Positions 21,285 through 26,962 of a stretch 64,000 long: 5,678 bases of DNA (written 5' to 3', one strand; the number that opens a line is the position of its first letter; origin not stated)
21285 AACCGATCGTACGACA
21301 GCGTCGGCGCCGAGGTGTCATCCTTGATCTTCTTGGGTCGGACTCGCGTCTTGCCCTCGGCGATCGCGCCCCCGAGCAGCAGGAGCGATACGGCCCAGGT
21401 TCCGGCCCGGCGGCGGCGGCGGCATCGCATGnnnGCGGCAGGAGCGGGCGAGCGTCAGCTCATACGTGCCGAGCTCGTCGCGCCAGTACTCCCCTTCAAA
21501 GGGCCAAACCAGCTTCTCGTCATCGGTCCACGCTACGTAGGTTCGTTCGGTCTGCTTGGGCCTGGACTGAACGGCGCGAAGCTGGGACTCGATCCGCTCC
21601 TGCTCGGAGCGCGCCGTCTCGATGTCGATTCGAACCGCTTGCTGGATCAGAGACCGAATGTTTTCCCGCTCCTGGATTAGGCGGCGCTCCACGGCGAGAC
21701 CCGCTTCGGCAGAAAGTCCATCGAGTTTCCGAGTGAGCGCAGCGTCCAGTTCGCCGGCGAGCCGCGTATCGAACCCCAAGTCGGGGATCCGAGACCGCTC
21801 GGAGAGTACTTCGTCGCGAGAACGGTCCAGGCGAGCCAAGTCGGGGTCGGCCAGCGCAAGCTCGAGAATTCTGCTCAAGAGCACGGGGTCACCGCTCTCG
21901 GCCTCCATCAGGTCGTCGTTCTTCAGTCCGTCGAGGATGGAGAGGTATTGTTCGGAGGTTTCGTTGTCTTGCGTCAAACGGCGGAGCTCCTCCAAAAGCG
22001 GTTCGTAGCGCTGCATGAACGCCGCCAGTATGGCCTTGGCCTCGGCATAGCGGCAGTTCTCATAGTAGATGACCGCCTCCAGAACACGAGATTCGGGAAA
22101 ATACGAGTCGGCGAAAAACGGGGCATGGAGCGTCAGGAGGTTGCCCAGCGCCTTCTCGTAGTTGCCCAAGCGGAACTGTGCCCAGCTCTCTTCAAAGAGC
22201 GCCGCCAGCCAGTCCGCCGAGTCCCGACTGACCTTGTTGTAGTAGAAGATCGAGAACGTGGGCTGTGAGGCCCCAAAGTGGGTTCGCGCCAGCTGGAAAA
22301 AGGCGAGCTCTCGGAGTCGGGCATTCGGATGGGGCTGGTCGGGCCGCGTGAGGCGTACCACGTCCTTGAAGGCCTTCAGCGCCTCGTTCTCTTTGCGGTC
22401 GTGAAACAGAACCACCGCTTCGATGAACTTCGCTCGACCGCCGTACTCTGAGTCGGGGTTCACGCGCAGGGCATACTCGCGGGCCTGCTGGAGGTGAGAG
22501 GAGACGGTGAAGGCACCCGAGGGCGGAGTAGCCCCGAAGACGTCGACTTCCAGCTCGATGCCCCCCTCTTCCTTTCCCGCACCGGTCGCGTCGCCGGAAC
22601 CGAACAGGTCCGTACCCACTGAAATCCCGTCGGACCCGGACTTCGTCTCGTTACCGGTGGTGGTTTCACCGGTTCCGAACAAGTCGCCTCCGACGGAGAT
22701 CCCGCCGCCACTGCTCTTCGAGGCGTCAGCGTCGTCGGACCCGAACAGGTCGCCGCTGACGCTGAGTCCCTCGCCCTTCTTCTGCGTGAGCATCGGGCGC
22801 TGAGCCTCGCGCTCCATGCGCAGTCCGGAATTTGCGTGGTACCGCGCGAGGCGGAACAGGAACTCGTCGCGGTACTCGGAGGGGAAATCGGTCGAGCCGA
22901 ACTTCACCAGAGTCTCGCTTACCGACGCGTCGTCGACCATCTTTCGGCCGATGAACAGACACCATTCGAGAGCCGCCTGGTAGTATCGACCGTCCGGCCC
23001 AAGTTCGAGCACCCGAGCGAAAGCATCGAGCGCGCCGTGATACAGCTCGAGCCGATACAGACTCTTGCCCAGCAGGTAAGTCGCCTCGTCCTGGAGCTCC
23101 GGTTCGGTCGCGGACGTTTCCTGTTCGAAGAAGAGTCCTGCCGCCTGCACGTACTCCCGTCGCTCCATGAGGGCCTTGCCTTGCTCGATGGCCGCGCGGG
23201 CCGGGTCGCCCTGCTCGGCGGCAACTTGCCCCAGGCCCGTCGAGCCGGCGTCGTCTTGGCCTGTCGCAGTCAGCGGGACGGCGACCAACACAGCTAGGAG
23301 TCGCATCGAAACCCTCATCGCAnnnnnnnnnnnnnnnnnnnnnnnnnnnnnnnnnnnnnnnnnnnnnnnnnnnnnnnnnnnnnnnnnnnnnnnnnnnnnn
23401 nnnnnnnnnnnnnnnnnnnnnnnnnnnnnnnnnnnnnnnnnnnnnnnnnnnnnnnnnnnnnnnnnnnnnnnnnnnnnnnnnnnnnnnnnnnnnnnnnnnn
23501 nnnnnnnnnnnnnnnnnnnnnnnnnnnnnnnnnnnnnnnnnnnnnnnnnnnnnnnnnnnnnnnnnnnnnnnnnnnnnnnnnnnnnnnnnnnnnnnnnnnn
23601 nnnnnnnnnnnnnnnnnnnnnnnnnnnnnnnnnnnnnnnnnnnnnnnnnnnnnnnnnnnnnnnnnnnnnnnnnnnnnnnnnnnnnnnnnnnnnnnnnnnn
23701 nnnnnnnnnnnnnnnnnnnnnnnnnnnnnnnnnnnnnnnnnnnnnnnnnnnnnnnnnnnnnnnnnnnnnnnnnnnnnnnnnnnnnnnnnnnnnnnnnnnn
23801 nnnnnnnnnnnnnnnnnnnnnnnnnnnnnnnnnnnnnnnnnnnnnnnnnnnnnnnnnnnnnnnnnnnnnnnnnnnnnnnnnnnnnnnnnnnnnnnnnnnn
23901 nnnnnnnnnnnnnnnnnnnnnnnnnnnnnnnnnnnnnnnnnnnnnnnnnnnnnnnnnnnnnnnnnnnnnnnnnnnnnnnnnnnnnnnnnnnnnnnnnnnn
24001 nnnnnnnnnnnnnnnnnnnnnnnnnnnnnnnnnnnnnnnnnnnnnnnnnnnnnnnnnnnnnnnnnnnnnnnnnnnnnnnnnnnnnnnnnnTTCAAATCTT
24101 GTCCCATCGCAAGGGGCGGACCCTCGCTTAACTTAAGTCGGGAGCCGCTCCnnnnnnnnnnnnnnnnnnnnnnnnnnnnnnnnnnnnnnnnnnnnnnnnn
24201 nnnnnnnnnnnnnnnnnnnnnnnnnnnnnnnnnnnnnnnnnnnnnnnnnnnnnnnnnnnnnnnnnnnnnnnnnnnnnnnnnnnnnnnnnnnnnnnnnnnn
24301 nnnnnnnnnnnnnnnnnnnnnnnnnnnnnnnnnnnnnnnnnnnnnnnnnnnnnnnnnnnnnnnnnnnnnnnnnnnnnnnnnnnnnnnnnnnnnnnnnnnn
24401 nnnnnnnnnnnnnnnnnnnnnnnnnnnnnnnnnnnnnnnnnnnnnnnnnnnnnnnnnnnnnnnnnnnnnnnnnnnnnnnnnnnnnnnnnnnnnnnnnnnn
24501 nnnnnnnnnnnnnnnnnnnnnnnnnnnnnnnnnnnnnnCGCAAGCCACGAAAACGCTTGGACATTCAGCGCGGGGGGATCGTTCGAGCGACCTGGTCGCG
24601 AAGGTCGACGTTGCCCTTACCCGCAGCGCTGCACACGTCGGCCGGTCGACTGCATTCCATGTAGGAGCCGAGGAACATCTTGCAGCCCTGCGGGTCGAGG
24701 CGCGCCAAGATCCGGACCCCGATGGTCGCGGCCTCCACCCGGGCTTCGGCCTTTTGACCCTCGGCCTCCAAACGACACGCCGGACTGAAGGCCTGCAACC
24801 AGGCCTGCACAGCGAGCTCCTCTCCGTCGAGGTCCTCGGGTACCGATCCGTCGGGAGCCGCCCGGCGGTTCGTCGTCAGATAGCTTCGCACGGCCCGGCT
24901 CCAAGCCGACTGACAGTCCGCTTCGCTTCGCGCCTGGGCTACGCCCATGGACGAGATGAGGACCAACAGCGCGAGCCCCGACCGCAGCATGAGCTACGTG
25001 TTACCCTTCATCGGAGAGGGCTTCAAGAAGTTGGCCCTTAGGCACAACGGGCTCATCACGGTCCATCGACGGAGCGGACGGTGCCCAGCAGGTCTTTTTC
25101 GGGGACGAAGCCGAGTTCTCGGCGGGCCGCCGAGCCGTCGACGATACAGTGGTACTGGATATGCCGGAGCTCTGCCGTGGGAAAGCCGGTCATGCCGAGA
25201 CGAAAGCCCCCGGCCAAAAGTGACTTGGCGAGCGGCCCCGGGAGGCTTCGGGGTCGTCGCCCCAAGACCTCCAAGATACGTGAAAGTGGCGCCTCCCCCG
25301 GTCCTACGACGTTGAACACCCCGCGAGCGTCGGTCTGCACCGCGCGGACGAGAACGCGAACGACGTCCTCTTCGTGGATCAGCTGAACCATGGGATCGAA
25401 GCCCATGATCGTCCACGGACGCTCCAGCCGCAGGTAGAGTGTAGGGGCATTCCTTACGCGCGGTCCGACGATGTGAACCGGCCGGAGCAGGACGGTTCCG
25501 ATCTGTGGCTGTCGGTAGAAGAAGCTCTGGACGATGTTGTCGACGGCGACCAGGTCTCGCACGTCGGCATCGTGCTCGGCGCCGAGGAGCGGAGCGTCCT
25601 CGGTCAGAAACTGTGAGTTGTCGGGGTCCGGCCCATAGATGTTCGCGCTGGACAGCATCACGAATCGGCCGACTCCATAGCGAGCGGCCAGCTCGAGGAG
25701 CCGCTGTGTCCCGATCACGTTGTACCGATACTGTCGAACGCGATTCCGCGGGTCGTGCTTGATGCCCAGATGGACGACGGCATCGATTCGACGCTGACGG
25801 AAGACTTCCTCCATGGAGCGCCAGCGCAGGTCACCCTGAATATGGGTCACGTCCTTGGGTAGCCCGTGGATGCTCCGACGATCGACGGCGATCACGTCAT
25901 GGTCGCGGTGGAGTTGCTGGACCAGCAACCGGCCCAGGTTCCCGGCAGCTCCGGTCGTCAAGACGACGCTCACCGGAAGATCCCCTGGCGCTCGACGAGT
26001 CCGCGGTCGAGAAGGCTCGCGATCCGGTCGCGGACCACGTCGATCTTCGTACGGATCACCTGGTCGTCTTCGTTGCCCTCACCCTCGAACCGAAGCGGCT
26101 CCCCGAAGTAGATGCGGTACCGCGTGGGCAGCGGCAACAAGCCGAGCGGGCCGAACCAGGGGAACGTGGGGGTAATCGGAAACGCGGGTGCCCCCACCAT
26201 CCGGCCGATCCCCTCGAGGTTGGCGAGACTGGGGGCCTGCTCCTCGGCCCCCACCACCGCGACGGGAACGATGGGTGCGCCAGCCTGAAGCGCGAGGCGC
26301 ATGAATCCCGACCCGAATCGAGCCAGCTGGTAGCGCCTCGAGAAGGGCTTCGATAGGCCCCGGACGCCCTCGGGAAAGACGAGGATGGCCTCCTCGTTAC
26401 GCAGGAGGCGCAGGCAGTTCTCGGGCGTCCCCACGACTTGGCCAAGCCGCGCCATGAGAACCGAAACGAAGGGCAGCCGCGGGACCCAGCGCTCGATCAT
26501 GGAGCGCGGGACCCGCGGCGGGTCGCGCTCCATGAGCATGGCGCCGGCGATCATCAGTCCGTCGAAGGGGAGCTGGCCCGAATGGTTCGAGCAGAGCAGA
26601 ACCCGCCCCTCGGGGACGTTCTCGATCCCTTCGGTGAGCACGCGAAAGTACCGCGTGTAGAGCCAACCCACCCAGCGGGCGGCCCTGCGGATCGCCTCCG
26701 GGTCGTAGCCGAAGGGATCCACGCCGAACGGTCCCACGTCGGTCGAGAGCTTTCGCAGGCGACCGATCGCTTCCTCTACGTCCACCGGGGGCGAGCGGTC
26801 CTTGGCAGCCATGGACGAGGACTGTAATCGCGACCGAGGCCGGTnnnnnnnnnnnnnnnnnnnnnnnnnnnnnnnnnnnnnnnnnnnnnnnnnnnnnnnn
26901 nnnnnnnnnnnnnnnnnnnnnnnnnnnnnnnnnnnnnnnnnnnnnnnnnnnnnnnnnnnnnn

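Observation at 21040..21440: GltD-like giant TPR gene is split: the signal-peptide N-terminus (118 aa) and the 934-aa body are separated by a stop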

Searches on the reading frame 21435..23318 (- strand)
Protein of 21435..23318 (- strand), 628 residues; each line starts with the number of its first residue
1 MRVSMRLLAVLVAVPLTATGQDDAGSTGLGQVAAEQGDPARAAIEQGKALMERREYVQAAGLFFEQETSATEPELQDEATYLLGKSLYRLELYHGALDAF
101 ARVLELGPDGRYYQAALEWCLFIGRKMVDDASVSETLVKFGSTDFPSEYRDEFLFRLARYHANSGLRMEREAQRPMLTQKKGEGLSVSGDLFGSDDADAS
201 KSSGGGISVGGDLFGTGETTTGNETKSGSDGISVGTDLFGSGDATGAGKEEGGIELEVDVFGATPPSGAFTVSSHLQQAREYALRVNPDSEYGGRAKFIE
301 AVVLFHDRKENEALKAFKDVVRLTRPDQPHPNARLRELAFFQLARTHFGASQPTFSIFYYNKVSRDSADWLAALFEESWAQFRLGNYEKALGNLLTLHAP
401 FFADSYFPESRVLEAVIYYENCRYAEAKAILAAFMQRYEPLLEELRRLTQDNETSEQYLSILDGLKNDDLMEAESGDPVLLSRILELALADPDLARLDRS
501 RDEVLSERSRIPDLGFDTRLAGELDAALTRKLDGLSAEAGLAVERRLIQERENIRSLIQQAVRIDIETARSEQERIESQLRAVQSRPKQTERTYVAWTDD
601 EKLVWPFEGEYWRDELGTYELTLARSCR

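Call 6: search_protein_families(library=pfam, proteins=[window:21435-23318:-], max_evalue=0.01)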
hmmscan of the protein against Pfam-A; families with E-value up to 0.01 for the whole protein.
window:21435-23318:- (628 aa): 4 families
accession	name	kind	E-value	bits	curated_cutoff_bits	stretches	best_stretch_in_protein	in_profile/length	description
PF07719.23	TPR_2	-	7.1e-09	35.6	27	0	79-109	3-33/34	Tetratricopeptide repeat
PF13432.12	TPR_16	-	6.6e-06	26.9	32.7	1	45-110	2-64/65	Tetratricopeptide repeat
PF12895.13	ANAPC3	-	3e-05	24.6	27.2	0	35-101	19-80/82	Anaphase-promoting complex, cyclosome, subunit 3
PF13174.12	TPR_6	-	0.0099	16.9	26.3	0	78-105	1-28/33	Tetratricopeptide repeat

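Call 7: search_protein_families(library=ncbifam, proteins=[window:21435-23318:-], max_evalue=0.01)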
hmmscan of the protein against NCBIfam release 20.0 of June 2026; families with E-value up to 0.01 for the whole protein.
window:21435-23318:- (628 aa): 6 families
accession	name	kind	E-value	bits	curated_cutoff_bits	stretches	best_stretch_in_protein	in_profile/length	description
NF033756.1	gliding_GltC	equivalog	7.8e-144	480.7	450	2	276-627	258-619/622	adventurous gliding motility protein GltC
TIGR02795.1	tol_pal_ybgF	equivalog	1.3e-10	41.9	90.1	1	42-109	4-71/119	tol-pal system protein YbgF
NF040959.1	MamA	equivalog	6.5e-07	29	200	1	12-115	77-178/204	magnetosome protein MamA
TIGR03302.1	OM_YfiO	subfamily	9.8e-07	28.5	81.4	0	372-438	34-100/239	outer membrane protein assembly factor BamD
NF052312.1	T9SS_PorW_SprE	equivalog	1.1e-06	27.6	250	0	77-164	104-192/716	type IX secretion system periplasmic lipoprotein PorW/SprE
NF047507.1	TPR_BatC_Lepto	exception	0.0066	15.9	175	0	60-119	78-138/214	TPR repeat-containing protein BatC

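Call 14: find_encoding_contigs(protein=window:21435-23318:-, flank=6000, max_places=6)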
Protein window:21435-23318:- (628 aa): no gene with exactly this product is on record in the collection.

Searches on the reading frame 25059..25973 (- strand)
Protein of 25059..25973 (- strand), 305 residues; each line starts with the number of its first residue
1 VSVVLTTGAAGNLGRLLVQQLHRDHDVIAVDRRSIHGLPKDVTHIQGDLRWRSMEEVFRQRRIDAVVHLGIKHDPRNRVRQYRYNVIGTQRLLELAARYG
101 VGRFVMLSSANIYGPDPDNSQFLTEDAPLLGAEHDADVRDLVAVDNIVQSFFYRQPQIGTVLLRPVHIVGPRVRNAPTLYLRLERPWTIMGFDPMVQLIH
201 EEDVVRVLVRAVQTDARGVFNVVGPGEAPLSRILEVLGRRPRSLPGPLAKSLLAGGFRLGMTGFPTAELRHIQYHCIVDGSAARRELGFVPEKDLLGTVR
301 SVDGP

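Call 6: search_protein_families(library=pfam, proteins=[window:25059-25973:-], max_evalue=0.01)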
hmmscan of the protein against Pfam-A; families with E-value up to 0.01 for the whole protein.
window:25059-25973:- (305 aa): 7 families
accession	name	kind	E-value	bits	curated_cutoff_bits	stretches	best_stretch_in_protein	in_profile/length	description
PF01370.27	Epimerase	-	4.5e-27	95.4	20.9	1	4-222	1-239/240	NAD dependent epimerase/dehydratase family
PF16363.11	GDP_Man_Dehyd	-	5.5e-11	42.9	27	1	5-129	1-147/332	GDP-mannose 4,6 dehydratase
PF13460.12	NAD_binding_10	-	8.9e-11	42.4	27.2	1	8-134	1-125/184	NAD(P)H-binding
PF01073.25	3Beta_HSD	-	7.9e-08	32.1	22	1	6-184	2-197/280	3-beta hydroxysteroid dehydrogenase/isomerase family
PF04321.23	RmlD_sub_bind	-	3.4e-07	30.1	27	1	4-126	3-117/287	RmlD substrate binding domain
PF02719.21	Polysacc_synt_2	-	1.9e-06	27.7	20.2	1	41-109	42-128/293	Polysaccharide biosynthesis protein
PF07993.18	NAD_binding_4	-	6e-06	26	20.1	1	60-118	86-146/258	Male sterility protein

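Call 7: search_protein_families(library=ncbifam, proteins=[window:25059-25973:-], max_evalue=0.01)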
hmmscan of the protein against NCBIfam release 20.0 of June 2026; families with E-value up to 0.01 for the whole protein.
window:25059-25973:- (305 aa): 21 families
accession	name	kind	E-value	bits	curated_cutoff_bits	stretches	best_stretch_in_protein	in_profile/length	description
NF004520.0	PRK05865.1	equivalog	3.8e-14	51.5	1509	1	5-246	4-207/854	sugar epimerase family protein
TIGR01179.1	galE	equivalog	3.4e-13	49.1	262.3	1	4-170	2-178/332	UDP-glucose 4-epimerase GalE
NF058621.1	DiazavRedAvaA7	equivalog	1.8e-12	47.5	400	1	4-253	3-265/304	3-diazoavenalumate denitrifying reductase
NF007956.0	PRK10675.1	subfamily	4.5e-10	39.2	394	1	4-170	3-182/338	UDP-glucose 4-epimerase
NF042422.1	oxyalk_red_OleD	equivalog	6.5e-10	38.9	580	1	4-171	3-171/329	2-alkyl-3-oxoalkanoate reductase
TIGR02197.1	heptose_epim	equivalog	4.1e-08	32.8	274.6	1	4-119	1-124/316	ADP-glyceromanno-heptose 6-epimerase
TIGR01777.1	yfcH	hypoth_equivalog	1.1e-07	31.8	207.35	1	4-239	1-239/292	TIGR01777 family oxidoreductase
TIGR03466.1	HpnA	hypoth_equivalog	2e-07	30.2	367.65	1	3-238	2-243/327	hopanoid-associated sugar epimerase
NF041293.1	G6PDh_Azf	equivalog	2.5e-06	27.1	400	1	3-112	4-118/252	NAD-dependent glucose-6-phosphate dehydrogenase Azf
NF052578.1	StrlDmthSdmBMthl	equivalog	3.4e-06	27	600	1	4-121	3-125/328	sterol demethylase protein SdmB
NF008972.0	PRK12320.1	equivalog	1.2e-05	23.8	792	0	4-108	3-101/699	hypothetical protein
TIGR04180.1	EDH_00030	hypoth_equivalog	1.3e-05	24.4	475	1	40-173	49-180/297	NAD-dependent 4,6-dehydratase LegB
TIGR01181.1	dTDP_gluc_dehyt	equivalog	1.8e-05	24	365.1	1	4-131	2-147/321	dTDP-glucose 4,6-dehydratase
NF050030.1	thlkprotThyD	equivalog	6.1e-05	22.3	400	0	197-247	205-259/305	thylakoid membrane protein ThyD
TIGR01214.1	rmlD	equivalog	8.2e-05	21.8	224.05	1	4-109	2-100/285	dTDP-4-dehydrorhamnose reductase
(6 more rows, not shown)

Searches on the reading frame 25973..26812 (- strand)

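Call 6: search_protein_families(library=pfam, proteins=[window:25973-26812:-], max_evalue=0.01)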
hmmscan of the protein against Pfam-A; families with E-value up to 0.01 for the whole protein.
window:25973-26812:- (280 aa): 1 family
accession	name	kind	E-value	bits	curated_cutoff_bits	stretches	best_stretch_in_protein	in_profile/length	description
PF01553.26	Acyltransferase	-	8.4e-17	61.7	23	1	58-186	2-131/132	Acyltransferase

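Call 7: search_protein_families(library=ncbifam, proteins=[window:25973-26812:-], max_evalue=0.01)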
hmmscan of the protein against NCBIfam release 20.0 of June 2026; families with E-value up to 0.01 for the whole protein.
window:25973-26812:- (280 aa): 3 families
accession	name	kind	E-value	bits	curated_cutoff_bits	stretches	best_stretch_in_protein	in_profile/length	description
TIGR00530.1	AGP_acyltrn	subfamily_domain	4.2e-08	33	102.95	1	130-186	79-129/130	1-acylglycerol-3-phosphate O-acyltransferase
NF006386.0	PRK08633.1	equivalog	2.7e-06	25.4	1221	1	50-192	421-557/1147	acyl-[ACP]--phospholipid O-acyltransferase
NF052615.1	orn_lipid_OlsF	equivalog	9.7e-06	24.4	620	1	58-188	68-198/570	bifunctional ornithine lipid synthase OlsF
